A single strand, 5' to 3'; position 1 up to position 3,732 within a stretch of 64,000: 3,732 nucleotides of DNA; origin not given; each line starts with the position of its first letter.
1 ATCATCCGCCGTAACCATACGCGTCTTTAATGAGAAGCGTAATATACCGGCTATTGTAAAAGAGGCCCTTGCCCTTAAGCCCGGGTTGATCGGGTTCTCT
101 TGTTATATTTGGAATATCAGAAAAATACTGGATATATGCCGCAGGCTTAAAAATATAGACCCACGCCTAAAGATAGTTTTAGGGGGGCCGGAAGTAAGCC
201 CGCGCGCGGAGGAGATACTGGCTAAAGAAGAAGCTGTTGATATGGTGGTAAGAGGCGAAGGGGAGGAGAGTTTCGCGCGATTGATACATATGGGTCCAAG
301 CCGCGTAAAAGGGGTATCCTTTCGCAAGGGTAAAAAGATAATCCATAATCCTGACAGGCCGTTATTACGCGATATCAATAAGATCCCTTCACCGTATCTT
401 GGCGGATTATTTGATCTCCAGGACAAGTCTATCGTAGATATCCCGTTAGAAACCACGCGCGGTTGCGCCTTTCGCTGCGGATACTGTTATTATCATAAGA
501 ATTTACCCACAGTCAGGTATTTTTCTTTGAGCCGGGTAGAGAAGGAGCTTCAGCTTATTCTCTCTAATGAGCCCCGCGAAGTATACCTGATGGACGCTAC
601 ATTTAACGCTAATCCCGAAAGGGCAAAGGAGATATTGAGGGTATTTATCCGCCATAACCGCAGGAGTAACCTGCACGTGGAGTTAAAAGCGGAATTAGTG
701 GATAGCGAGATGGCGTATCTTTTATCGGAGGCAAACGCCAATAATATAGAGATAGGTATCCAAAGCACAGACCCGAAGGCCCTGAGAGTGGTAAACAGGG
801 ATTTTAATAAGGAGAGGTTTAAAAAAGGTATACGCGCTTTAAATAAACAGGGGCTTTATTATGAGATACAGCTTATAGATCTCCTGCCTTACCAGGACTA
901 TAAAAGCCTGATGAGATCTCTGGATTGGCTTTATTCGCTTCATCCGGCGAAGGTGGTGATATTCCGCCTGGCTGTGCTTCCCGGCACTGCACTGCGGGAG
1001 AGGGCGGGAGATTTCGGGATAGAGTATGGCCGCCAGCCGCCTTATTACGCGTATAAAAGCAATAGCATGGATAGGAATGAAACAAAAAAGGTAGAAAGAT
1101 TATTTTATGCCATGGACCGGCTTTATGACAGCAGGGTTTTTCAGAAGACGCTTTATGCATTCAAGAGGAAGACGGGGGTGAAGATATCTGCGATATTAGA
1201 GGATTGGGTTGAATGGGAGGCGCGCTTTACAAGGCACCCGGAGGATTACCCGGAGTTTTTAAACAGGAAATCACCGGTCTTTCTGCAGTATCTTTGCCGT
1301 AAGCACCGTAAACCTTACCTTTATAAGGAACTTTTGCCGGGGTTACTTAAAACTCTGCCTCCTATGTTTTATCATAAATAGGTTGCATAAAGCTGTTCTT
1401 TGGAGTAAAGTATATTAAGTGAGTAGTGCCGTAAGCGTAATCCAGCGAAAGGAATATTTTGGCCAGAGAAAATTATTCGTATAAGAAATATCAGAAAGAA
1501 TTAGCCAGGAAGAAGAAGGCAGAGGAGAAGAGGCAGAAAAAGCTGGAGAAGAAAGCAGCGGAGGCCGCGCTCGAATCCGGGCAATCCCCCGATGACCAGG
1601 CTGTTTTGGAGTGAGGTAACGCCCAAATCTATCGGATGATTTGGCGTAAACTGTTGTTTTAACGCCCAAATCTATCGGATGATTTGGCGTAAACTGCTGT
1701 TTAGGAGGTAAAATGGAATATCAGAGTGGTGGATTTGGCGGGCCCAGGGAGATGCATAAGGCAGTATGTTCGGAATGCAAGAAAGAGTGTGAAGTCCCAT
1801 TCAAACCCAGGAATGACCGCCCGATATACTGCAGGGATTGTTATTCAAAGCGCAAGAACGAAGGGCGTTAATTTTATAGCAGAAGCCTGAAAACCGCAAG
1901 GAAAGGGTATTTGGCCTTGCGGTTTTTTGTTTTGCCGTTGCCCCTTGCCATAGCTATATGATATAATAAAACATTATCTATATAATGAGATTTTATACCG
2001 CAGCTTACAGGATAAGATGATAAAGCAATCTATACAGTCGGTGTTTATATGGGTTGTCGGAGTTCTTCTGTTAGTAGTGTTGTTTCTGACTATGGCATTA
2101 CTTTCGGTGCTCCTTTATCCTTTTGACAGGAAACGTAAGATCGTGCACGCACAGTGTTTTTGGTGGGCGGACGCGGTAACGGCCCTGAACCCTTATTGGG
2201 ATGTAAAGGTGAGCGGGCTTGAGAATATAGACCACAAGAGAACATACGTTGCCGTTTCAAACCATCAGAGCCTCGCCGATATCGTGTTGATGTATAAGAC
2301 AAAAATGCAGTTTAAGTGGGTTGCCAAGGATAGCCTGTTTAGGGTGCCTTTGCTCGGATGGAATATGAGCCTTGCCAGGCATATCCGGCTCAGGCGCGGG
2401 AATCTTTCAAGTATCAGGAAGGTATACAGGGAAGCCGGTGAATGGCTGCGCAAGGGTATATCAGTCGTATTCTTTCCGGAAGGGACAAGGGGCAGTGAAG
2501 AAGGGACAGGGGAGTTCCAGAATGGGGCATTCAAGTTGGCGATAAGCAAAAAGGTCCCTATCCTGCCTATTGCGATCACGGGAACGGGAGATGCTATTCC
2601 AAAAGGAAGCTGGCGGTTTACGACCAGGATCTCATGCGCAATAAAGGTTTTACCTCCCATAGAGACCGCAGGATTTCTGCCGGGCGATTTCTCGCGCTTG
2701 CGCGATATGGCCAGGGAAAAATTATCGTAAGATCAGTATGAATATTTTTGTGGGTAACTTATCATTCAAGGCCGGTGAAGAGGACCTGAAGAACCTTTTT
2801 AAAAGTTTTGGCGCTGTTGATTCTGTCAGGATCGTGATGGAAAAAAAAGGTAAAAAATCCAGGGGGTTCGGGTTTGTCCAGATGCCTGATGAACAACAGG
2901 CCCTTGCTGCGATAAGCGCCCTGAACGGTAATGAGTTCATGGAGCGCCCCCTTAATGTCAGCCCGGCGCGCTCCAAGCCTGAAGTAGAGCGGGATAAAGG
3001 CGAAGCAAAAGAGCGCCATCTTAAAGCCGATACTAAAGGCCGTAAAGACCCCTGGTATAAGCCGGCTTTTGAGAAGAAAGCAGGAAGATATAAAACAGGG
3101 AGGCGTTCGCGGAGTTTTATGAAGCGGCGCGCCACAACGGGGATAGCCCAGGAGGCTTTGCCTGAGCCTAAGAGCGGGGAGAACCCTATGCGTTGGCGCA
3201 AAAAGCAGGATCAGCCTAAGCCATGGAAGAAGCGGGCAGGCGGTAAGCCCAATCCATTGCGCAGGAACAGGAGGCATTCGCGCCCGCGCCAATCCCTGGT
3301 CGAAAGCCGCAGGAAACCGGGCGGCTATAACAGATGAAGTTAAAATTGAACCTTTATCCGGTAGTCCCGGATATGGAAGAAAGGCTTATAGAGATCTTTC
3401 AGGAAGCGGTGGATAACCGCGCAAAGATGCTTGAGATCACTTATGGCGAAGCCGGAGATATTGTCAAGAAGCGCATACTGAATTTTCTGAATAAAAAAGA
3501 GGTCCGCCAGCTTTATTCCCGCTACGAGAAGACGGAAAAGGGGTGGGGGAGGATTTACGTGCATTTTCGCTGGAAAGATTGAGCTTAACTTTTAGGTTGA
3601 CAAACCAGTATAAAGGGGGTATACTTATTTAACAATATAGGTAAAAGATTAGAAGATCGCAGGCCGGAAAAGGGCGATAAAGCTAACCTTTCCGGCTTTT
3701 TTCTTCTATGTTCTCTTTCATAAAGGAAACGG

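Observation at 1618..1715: Conserved palindromic element downstream of both B12-radical-SAM genes, sitting on the RBS of small/unknown ORFs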

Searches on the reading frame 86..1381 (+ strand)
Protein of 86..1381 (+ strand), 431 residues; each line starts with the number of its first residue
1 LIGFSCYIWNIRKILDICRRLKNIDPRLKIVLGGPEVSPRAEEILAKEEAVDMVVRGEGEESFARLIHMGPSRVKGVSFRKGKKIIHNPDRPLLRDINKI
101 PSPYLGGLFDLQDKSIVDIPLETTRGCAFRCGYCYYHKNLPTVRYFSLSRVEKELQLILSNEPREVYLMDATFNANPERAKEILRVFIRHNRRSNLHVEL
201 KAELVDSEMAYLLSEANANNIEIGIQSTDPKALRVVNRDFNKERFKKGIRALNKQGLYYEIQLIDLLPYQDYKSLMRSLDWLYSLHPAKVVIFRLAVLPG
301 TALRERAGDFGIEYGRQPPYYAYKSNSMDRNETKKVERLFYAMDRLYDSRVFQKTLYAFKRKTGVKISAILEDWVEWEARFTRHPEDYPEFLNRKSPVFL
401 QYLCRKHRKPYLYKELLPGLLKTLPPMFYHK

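Call 9: search_protein_families(library=pfam, proteins=[window:86-1381:+], max_evalue=0.01)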
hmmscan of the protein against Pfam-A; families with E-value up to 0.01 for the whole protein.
window:86-1381:+ (431 aa): 3 families
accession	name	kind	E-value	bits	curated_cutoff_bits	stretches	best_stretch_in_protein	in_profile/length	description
PF04055.27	Radical_SAM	-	3.2e-21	76.6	29.5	1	122-282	2-166/166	Radical SAM superfamily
PF02310.24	B12-binding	-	1.5e-15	57.6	32.1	1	1-66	54-120/121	B12 binding domain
PF19238.5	Radical_SAM_2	-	0.00082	19.5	26.7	0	215-288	74-147/151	Radical SAM-like domain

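Call 10: search_protein_families(library=ncbifam, proteins=[window:86-1381:+], max_evalue=0.01)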
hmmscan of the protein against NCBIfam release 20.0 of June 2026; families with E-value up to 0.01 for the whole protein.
window:86-1381:+ (431 aa): 30 families (the best 25 are shown)
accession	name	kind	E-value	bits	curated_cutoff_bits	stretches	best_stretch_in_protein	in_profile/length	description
NF033712.0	B12_rSAM_KedN5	subfamily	1.6e-41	142.2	700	1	1-379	65-466/624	KedN5 family methylcobalamin-dependent radical SAM C-methyltransferase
TIGR04479.1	bcpD_PhpK_rSAM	subfamily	1.1e-25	89.9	600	1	8-292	121-416/504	PhpK family radical SAM P-methyltransferase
TIGR03471.1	HpnJ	equivalog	7.3e-25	87.8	577.6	1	16-311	86-391/472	hopanoid biosynthesis associated radical SAM protein HpnJ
TIGR04072.2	rSAM_ladder_B12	equivalog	1.5e-23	83.1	360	1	7-360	82-429/443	lipid biosynthesis B12-binding/radical SAM protein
TIGR03975.1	rSAM_ocin_1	subfamily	1.1e-21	77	281.85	1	1-290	131-438/606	RiPP maturation radical SAM C-methyltransferase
TIGR04013.1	B12_SAM_MJ_1487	hypoth_equivalog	4.9e-21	75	251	2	13-135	55-168/382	TIGR04013 family B12-binding domain/radical SAM domain-containing protein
TIGR02026.1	BchE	equivalog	5.1e-19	68.5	481.35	1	20-358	85-435/497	magnesium-protoporphyrin IX monomethyl ester anaerobic oxidative cyclase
NF050148.1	rSAM_ApyD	equivalog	2.1e-16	59.5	750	1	14-340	90-426/645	RiPP biosynthesis radical SAM protein ApyD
TIGR04295.1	B12_rSAM_oligo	hypoth_equivalog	2.2e-14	53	400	2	121-237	203-313/422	TIGR04295 family B12-binding domain-containing radical SAM protein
TIGR04014.1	B12_SAM_MJ_0865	equivalog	3e-13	49.4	360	1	13-306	56-357/434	methyl-coenzyme M reductase glutamine C-methyltransferase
TIGR04367.1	HpnR_B12_rSAM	equivalog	9.4e-13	47.5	650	1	2-264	64-332/490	hopanoid C-3 methylase HpnR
TIGR04385.1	B12_rSAM_cofa1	equivalog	2.8e-10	40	450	1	21-289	93-371/438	B12 lower ligand biosynthesis radical SAM protein BzaD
NF045585.1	rSAM_slr0320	equivalog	2.9e-10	39.3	775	1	10-257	121-379/511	photosystem II high light acclimation radical SAM protein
NF040542.1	rSAM_RCCLKC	equivalog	3.6e-09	36.3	450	1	15-283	66-348/423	arsinothricin biosynthesis radical SAM protein ArsL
TIGR00538.1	hemN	equivalog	7.8e-09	34.8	324.95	1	183-300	128-245/454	oxygen-independent coproporphyrinogen III oxidase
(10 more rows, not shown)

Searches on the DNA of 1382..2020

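Call 6: search_rna_families(source=window, start=1382, end=2020, threshold=evalue, max_evalue=10, show_alignments=3)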
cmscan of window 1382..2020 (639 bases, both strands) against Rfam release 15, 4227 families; matches with E-value up to 10: 6.
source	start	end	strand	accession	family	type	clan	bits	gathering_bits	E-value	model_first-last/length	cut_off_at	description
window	1942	1994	+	RF02057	STnc40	Gene; sRNA;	-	18.4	45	1.9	1-70/70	no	Salmonella enterica sRNA STnc40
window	1952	2005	+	RF00069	SNORD24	Gene; snRNA; snoRNA; CD-box;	-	17.7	41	4.8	1-76/76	no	Small nucleolar RNA SNORD24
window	1926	1986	+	RF02350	psRNA6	Gene; sRNA;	-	16.2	60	0.03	1-333/333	no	Nitrosomonas sRNA psRNA6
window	1889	1949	-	RF00382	DnaX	Cis-reg; frameshift_element;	-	13.9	35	2.1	1-65/65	no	DnaX ribosomal frameshifting element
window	1519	1573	+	RF01306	sR52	Gene; snRNA; snoRNA; CD-box;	-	12.6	50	5.8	1-60/60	no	Small nucleolar RNA sR52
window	1611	1697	-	RF03167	c-di-GMP-I-GGC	Cis-reg; riboswitch;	CL00126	11.6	59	8.9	1-80/80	no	c-di-GMP-I-GGC riboswitch aptamer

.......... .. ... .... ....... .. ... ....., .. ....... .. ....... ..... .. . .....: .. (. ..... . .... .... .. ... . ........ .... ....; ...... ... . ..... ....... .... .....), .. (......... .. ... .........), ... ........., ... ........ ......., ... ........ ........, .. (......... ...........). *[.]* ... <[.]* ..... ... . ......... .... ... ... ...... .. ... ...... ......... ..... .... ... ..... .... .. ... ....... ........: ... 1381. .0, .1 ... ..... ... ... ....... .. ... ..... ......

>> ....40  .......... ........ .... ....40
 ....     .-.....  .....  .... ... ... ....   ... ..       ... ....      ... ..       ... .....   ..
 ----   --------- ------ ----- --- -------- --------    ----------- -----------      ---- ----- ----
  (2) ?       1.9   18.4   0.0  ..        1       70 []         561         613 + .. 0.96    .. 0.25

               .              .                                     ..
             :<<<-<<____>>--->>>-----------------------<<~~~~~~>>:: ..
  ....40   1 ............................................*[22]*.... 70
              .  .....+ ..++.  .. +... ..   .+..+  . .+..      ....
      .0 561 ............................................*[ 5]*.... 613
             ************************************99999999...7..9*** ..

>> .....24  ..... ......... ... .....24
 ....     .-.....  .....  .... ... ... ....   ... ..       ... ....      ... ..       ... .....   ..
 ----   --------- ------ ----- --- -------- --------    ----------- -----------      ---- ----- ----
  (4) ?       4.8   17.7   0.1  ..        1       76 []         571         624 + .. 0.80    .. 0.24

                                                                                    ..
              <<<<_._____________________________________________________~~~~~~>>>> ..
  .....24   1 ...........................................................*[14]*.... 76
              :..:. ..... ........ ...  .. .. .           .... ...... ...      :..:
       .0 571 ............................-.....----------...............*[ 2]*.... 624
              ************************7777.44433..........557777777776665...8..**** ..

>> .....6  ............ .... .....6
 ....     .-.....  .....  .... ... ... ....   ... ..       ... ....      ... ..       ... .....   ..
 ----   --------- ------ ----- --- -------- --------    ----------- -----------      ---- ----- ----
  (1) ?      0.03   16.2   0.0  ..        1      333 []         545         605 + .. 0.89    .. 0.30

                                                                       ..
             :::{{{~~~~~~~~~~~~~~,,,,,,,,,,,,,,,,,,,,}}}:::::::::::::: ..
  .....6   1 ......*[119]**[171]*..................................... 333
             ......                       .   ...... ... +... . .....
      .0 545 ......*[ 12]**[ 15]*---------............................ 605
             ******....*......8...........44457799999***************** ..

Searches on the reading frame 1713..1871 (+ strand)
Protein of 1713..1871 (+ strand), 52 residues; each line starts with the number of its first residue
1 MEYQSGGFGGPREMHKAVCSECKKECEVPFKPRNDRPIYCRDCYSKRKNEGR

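Call 9: search_protein_families(library=pfam, proteins=[window:1713-1871:+], max_evalue=0.01)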
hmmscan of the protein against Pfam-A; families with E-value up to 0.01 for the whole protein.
window:1713-1871:+ (52 aa): 1 family
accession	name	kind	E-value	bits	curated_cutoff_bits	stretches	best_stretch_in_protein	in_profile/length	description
PF23477.1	zf_Tbcl_2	-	1.7e-19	69.7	27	1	12-48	1-37/37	Probable treble clef zinc finger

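Call 10: search_protein_families(library=ncbifam, proteins=[window:1713-1871:+], max_evalue=0.01)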
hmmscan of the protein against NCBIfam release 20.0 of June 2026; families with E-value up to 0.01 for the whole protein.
window:1713-1871:+ (52 aa): 1 family
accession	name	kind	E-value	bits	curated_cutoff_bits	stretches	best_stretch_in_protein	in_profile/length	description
TIGR04272.1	cxxc_cxxc_Mbark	domain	2.6e-19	68.7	36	1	12-48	1-37/37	CxxC-x17-CxxC domain-containing protein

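Call 45: find_related_loci(query=A7, collection=metagenome_contigs, flank=2500)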
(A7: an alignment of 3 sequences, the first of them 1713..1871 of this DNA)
Query A7 (52 aa) in metagenome_contigs; peptide patterns used: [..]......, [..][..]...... (x = any residue, [..] = any of these).
600 stretches matched a pattern (row limit reached: there are more); 538 encode a relative of the query (tblastn E <= 1e-3); the best 80 are kept; 80 distinct loci.
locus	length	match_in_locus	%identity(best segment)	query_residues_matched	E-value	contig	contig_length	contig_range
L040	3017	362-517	92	1-52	2e-29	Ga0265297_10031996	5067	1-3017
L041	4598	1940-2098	91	1-52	1e-28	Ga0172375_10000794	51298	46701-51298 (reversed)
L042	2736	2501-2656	85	1-52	9e-28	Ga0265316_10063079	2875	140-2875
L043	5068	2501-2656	83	1-52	2e-27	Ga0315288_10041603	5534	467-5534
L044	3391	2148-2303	83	1-52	2e-27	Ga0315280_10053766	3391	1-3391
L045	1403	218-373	77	1-52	7e-26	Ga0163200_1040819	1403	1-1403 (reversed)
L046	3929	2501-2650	88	4-52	2e-25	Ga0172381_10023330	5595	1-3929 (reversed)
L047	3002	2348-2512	80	1-52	1e-24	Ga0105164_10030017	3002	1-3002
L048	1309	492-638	78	4-52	7e-25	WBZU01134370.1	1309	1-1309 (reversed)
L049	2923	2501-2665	78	1-52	8e-25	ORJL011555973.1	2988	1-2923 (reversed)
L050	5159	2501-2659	77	1-52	1e-24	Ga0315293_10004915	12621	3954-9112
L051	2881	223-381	77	1-52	2e-24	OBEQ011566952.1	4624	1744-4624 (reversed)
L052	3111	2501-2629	93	10-52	2e-24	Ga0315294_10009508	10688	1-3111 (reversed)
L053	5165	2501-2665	76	1-52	3e-24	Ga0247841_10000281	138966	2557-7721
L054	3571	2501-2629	93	10-52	4e-24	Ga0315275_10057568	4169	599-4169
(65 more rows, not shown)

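Call 52: find_encoding_contigs(protein=window:1713-1871:+, flank=3000, max_places=8)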
Protein window:1713-1871:+ (52 aa): 1 contig read that carries it; 1 place shown.
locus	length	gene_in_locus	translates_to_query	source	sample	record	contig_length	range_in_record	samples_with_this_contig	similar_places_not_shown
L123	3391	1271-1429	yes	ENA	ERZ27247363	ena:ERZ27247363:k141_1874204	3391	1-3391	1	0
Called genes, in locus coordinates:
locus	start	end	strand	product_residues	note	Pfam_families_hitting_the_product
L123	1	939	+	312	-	?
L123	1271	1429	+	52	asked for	PF23477:zf_Tbcl_2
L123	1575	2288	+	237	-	PF01553:Acyltransferase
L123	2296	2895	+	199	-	PF00076:RRM_1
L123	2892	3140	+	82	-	PF01713:Smr (weak)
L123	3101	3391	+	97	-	?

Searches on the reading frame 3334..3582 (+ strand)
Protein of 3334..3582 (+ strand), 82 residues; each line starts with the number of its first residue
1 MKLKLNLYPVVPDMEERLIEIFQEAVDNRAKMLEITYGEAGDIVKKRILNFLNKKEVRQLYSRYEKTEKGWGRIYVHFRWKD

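Call 9: search_protein_families(library=pfam, proteins=[window:3334-3582:+], max_evalue=0.01)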
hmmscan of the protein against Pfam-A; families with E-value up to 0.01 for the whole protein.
window:3334-3582:+ (82 aa): 1 family
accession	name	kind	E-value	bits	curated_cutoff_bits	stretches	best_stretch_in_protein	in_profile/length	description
PF01713.27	Smr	-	5.6e-06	26.8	25.7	1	13-79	10-77/77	Smr domain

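Call 10: search_protein_families(library=ncbifam, proteins=[window:3334-3582:+], max_evalue=0.01)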
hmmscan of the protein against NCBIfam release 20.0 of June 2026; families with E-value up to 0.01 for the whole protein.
window:3334-3582:+ (82 aa): 0 families
